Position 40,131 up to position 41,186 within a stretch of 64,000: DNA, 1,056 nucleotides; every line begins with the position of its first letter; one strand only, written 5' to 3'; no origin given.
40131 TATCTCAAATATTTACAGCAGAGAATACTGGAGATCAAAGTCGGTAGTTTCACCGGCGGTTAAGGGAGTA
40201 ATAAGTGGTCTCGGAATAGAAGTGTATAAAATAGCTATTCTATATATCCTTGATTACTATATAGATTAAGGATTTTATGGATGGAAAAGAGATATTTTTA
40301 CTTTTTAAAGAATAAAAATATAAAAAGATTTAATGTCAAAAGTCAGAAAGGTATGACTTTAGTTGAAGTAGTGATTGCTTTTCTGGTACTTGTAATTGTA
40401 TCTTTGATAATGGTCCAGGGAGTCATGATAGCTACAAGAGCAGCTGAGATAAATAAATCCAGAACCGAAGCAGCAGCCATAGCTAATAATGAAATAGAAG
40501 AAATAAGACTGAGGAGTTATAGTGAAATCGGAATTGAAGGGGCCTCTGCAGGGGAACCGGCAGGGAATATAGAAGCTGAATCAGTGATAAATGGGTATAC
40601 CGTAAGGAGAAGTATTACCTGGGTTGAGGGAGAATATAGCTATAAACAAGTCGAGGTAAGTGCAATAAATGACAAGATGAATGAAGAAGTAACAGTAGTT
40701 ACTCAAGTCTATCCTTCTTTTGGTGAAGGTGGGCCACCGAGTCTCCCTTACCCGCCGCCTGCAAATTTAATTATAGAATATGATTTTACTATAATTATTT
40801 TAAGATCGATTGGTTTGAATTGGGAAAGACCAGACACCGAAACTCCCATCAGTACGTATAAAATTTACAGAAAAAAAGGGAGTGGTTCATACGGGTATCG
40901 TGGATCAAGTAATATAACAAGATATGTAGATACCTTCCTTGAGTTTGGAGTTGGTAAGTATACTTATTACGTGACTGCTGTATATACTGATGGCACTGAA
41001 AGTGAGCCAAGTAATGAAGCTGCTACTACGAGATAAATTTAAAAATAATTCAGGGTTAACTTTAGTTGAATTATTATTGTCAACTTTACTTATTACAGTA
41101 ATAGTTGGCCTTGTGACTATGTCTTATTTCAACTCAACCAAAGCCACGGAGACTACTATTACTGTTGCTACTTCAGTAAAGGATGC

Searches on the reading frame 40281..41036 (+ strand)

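Call 3: search_protein_families(library=pfam, proteins=[window:40281-41036:+], max_evalue=0.01)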
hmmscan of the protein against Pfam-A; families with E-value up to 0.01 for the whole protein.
window:40281-41036:+ (251 aa): 2 families
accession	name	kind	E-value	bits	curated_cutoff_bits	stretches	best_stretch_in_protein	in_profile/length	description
PF07963.17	N_methyl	-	5.5e-05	23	21.2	1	20-44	2-26/27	Prokaryotic N-terminal methylation motif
PF00041.27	fn3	-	0.0001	22.9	25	1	175-247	14-81/84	Fibronectin type III domain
